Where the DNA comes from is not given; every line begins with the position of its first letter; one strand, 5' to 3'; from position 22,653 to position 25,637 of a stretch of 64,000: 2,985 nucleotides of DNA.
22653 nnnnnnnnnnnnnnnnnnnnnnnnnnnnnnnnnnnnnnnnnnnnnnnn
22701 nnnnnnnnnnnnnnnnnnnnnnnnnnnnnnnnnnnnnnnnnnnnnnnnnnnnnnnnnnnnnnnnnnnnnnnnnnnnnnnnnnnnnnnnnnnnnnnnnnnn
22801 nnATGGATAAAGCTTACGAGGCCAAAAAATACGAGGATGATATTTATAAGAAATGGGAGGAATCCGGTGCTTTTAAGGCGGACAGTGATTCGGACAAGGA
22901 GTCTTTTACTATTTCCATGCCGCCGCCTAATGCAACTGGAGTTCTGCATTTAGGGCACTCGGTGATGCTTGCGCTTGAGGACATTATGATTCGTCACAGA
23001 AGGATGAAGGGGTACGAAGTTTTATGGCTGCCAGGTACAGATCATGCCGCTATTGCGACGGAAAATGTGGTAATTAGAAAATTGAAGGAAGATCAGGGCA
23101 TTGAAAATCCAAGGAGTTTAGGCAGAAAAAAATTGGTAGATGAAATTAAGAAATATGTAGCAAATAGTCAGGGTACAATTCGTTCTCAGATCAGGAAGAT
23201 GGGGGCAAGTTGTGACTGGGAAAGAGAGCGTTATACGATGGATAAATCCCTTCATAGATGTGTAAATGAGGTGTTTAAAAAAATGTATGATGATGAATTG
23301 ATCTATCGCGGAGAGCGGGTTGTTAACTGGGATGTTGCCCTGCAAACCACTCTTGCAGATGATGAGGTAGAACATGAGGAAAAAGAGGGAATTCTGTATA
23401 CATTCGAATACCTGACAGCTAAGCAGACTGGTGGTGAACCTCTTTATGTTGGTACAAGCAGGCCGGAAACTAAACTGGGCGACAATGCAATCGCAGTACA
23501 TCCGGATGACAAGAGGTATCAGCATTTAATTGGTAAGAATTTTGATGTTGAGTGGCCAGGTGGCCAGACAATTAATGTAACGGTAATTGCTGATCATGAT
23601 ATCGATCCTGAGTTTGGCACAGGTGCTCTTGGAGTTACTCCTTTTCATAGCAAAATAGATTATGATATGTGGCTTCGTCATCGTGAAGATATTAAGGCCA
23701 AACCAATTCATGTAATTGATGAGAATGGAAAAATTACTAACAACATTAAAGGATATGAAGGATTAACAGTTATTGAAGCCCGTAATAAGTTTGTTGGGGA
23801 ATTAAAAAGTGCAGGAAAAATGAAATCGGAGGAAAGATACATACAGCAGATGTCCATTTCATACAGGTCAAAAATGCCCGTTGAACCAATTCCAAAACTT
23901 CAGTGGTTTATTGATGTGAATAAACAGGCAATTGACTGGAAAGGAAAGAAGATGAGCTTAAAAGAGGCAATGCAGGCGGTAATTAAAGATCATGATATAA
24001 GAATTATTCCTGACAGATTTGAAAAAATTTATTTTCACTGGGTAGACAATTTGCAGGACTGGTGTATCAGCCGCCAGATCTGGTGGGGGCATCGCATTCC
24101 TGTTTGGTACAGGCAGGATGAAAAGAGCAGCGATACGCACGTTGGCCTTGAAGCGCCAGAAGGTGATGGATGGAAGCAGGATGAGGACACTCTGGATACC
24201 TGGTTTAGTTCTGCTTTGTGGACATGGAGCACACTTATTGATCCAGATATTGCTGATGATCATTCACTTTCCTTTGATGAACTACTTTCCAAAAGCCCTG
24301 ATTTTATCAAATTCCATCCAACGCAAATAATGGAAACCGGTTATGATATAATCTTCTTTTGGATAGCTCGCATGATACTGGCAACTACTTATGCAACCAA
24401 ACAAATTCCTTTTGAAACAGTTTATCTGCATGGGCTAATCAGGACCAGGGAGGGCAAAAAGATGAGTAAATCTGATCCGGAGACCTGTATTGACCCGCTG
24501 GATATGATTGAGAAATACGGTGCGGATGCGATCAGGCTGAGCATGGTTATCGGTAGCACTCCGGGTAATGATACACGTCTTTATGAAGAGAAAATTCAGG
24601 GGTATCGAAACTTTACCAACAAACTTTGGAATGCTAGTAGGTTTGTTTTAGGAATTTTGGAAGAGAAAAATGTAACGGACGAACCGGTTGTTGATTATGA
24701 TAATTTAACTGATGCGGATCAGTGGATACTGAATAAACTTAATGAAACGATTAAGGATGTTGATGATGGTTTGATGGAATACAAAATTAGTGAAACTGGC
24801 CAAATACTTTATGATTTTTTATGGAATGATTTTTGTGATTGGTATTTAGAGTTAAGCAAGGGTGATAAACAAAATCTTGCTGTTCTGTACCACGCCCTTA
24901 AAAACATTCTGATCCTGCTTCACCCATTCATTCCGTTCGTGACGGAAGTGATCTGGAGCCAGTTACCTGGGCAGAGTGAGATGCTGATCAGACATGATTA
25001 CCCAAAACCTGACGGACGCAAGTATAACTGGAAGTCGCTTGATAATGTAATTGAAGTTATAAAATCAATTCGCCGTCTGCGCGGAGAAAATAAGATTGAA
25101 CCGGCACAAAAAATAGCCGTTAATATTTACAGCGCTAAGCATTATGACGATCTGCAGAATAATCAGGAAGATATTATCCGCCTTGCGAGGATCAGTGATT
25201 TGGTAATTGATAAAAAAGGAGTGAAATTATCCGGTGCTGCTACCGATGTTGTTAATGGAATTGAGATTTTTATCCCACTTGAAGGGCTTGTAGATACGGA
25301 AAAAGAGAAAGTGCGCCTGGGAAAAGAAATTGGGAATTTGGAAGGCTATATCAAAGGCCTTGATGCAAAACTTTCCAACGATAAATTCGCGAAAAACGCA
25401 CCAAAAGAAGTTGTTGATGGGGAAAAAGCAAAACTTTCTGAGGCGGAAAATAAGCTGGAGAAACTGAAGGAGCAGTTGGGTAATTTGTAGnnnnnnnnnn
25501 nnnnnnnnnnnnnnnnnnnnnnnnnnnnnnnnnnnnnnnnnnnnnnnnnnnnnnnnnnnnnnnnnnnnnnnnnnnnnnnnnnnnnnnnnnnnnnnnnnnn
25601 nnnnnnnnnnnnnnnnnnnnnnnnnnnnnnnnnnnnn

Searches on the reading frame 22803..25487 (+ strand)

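Call 31: search_protein_families(library=ncbifam, proteins=[window:22803-25487:+], max_evalue=1e-10)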
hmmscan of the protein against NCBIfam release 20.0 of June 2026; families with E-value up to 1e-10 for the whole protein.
window:22803-25487:+ (895 aa): 15 families
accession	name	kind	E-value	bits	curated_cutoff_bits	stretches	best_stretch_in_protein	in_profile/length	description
NF004349.1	PRK05729.1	equivalog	1.2e-290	966.6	704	1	3-892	2-860/860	valine--tRNA ligase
TIGR00422.1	valS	equivalog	1.6e-262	873.4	612.1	1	1-878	1-862/863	valine--tRNA ligase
NF011492.0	PRK14900.1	equivalog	1.5e-223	744.8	1783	1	2-892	10-890/1044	valine--tRNA ligase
NF009687.0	PRK13208.1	equivalog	2.6e-154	515.4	738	1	2-807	7-793/801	valine--tRNA ligase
TIGR00392.1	ileS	equivalog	5.2e-96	322.7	621.4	2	256-766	308-839/861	isoleucine--tRNA ligase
NF000540.1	alt_ValS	exception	1.5e-94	317.5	900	2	10-445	9-457/827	valine--tRNA ligase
NF008957.0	PRK12300.1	subfamily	2.1e-62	211.3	677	2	5-237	4-241/946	leucine--tRNA ligase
TIGR00395.1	leuS_arch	equivalog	6.7e-53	179.9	648.5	2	11-237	4-235/938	leucine--tRNA ligase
TIGR00396.1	leuS_bact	equivalog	1.1e-44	152.9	548.4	2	5-190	1-168/843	leucine--tRNA ligase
NF040702.1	ileS_w_GNAT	exception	2.1e-42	144.8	1999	2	258-801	492-1043/1100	isoleucine--tRNA ligase, N-acetyltransferase domain-containing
NF000258.1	MupB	exception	2.7e-35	121.5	1900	2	504-821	538-857/1033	mupirocin-resistant isoleucine--tRNA ligase MupB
NF000257.1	MupA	exception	6.8e-32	110.2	1900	2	487-759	523-797/1024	mupirocin-resistant isoleucine--tRNA ligase MupA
TIGR00398.1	metG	equivalog_domain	3.7e-25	88.6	336.35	1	386-723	191-503/530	methionine--tRNA ligase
NF008900.0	PRK12267.1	equivalog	2.4e-19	69.3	598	1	503-727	251-482/648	methionine--tRNA ligase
NF001100.0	PRK00133.1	equivalog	5.5e-16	58.2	587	0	408-730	217-511/676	methionine--tRNA ligase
